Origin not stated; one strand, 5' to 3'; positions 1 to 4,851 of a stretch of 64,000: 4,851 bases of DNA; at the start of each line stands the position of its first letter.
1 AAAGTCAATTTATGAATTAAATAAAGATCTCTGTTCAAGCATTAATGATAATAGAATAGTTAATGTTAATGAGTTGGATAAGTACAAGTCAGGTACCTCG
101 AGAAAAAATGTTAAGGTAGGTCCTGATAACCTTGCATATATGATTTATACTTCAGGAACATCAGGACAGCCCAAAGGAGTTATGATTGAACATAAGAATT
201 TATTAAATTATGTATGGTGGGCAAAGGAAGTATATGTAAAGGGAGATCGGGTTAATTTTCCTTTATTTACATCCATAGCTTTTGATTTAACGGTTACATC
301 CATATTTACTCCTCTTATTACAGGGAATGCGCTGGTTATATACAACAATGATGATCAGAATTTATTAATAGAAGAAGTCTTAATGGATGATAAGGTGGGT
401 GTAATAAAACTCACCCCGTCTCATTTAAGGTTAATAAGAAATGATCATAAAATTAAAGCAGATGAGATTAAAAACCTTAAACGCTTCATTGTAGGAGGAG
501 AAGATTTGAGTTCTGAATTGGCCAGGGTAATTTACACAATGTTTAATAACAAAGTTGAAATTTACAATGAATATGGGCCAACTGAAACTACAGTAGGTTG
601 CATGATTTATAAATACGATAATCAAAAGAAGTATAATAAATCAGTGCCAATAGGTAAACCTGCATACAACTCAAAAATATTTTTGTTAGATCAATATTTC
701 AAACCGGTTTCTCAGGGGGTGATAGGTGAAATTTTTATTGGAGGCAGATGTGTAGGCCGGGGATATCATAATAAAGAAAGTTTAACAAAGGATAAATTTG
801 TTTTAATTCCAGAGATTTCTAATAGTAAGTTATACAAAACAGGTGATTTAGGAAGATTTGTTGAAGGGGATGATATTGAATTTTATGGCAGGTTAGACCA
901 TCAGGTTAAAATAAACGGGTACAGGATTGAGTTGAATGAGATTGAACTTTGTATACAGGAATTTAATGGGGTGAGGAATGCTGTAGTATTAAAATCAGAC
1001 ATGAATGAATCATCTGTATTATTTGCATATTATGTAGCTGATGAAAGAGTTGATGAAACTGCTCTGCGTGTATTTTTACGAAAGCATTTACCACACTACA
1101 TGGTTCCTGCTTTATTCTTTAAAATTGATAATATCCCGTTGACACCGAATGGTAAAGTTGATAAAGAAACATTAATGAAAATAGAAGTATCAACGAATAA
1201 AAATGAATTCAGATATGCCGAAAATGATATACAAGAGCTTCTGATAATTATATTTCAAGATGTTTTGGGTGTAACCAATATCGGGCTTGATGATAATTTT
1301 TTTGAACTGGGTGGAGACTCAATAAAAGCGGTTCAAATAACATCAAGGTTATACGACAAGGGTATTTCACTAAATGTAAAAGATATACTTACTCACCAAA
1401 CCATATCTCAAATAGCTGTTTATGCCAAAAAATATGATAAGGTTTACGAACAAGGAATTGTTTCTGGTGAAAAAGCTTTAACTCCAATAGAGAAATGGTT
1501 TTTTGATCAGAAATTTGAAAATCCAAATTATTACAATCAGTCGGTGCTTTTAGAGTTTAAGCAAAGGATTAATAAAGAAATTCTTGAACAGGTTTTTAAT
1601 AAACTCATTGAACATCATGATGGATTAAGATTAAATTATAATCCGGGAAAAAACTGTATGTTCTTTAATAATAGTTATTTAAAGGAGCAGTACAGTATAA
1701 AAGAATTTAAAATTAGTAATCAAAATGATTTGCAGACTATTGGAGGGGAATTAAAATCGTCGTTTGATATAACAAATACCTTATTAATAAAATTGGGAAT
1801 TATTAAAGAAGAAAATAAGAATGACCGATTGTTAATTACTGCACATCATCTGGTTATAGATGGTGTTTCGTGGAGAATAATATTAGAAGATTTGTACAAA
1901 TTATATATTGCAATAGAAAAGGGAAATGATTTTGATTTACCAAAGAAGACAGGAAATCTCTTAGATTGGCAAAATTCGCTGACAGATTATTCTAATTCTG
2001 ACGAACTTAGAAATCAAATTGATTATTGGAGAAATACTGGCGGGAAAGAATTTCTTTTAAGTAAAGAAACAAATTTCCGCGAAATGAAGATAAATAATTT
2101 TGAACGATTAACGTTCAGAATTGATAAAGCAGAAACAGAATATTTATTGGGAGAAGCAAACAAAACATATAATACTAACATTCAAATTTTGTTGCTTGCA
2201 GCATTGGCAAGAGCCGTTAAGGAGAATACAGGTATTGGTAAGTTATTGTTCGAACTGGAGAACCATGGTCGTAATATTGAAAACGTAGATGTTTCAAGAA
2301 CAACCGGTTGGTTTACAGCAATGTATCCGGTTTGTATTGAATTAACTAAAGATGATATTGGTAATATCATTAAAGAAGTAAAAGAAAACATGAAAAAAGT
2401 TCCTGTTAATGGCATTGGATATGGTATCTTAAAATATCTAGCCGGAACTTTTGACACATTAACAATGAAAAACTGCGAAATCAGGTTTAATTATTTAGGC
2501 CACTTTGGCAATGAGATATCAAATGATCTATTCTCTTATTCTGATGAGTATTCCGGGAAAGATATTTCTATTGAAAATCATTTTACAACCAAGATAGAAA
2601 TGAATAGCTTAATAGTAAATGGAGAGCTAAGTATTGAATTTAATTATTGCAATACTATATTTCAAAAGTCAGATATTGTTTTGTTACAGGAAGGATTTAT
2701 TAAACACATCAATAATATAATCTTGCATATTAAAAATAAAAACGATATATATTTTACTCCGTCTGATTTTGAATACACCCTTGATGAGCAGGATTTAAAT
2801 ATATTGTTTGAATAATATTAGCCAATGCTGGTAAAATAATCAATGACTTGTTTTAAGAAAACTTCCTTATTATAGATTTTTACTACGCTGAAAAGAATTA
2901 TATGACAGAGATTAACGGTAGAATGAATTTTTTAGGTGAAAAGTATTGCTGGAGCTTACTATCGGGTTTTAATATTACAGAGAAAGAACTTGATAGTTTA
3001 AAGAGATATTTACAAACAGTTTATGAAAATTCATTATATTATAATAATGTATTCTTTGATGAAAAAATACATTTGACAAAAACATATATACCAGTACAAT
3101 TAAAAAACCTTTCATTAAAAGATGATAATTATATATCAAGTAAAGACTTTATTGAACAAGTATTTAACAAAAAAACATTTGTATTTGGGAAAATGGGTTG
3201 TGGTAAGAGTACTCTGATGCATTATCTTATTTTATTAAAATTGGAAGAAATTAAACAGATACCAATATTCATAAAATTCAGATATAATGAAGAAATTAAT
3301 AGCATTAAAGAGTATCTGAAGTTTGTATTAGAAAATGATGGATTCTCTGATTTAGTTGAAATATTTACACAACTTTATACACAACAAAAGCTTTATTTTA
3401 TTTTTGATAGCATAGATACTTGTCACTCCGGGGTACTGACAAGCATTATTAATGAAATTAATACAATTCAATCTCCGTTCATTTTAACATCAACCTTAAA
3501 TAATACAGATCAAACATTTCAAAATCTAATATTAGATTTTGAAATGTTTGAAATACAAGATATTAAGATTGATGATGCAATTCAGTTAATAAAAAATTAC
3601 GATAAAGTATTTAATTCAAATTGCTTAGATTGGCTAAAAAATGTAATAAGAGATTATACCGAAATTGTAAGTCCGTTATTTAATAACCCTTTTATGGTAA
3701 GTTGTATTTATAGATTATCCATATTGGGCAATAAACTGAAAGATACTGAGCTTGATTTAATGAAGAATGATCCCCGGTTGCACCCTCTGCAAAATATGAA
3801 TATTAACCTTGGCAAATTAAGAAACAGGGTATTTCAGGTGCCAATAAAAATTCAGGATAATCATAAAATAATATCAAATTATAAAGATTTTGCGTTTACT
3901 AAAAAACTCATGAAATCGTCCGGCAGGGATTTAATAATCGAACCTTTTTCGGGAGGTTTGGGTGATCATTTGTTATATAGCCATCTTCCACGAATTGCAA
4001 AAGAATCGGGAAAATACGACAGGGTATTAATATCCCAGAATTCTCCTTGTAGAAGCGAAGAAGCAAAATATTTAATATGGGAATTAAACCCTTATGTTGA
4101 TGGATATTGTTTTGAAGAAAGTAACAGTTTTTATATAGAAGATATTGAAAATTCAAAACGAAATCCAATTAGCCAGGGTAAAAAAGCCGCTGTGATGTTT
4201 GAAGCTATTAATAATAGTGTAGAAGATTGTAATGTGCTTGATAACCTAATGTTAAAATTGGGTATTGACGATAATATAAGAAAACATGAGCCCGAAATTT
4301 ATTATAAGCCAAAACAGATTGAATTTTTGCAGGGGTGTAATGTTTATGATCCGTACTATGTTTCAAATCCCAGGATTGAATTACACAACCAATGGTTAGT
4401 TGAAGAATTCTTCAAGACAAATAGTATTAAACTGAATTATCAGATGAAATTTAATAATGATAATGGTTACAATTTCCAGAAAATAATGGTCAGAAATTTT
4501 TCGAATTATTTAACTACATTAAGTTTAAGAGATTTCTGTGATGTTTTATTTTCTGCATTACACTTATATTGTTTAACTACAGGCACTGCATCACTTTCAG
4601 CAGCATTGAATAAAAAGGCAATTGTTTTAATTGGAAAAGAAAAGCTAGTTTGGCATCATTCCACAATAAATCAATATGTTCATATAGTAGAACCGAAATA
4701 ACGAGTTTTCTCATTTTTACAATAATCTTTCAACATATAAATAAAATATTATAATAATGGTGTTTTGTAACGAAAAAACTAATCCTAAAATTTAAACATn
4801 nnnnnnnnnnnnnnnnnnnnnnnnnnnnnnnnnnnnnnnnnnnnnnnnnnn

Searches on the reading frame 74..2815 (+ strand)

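Call 6: search_protein_families(library=pfam, proteins=[window:74-2815:+])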
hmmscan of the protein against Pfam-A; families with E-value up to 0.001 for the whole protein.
window:74-2815:+ (913 aa): 4 families
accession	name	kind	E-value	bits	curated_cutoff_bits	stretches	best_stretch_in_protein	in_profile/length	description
PF00668.25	Condensation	-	9.9e-69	232.6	30.6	1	465-901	3-452/456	Condensation domain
PF00501.34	AMP-binding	-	1.6e-45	156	29.9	1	10-232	154-384/384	AMP-binding enzyme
PF00550.31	PP-binding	-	1.8e-14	54.2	20.8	1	390-448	3-64/67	Phosphopantetheine attachment site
PF13193.12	AMP-binding_C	-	3e-07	31.7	24.5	1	289-361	1-76/76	AMP-binding enzyme C-terminal domain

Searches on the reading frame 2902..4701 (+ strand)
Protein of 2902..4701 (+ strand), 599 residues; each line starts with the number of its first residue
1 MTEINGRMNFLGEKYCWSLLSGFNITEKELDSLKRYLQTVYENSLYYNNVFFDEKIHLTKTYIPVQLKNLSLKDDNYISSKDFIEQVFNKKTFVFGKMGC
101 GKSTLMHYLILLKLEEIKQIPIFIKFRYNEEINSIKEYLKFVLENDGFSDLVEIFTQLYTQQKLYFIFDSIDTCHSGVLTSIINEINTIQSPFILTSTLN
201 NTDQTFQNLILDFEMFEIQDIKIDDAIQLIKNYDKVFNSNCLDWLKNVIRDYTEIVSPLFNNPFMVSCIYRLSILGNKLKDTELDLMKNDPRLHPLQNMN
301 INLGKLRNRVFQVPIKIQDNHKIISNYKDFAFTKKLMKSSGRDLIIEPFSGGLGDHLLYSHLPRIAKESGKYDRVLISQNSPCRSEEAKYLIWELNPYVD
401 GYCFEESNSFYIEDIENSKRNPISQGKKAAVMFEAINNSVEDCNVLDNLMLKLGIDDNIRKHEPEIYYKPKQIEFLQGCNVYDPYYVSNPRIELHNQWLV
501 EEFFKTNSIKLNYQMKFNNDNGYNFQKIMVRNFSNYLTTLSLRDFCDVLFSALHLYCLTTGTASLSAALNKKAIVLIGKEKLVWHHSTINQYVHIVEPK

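Call 6: search_protein_families(library=pfam, proteins=[window:2902-4701:+])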
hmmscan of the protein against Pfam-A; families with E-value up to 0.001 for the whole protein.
window:2902-4701:+ (599 aa): 2 families
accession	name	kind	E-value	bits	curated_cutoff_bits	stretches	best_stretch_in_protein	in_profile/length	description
PF05729.18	NACHT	-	2.7e-05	24.5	26.7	1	93-233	4-163/167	NACHT domain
PF01637.24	ATPase_2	-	0.00055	20.2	33.2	0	89-151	20-77/225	ATPase domain predominantly from Archaea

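Call 34: search_protein_families(library=pfam, proteins=[window:2902-4698:+], max_evalue=10)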
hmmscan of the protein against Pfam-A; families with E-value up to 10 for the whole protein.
window:2902-4698:+ (599 aa): 11 families
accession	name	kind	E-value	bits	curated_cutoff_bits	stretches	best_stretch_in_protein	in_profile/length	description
PF05729.18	NACHT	-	2.7e-05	24.5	26.7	1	93-233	4-163/167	NACHT domain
PF01637.24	ATPase_2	-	0.00055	20.2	33.2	1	89-151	20-77/225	ATPase domain predominantly from Archaea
PF12775.13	AAA_7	-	0.0014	18.6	25.8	1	89-144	33-87/181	P-loop containing dynein motor region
PF24883.2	NPHP3_N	-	0.0015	19.1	24.8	1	93-130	26-62/164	Nephrocystin 3, N-terminal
PF13173.12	AAA_14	-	0.0057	17.1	27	1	92-176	5-76/129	AAA domain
PF02268.21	TFIIA_gamma_N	-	0.017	15.6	33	1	269-301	4-35/47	Transcription initiation factor IIA, gamma subunit, helical domain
PF03193.22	RsgA_GTPase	-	0.05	13.8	30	1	59-110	76-127/174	RsgA GTPase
PF00005.33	ABC_tran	-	0.062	14.3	25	1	90-157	12-79/137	ABC transporter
PF00910.28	RNA_helicase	-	0.066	14.1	21.5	1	93-117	2-26/105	RNA helicase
PF13401.12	AAA_22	-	0.18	12.5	27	1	92-145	8-60/130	AAA domain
PF13555.12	AAA_29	-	0.19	11.9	27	1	90-106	23-39/61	P-loop containing region of AAA domain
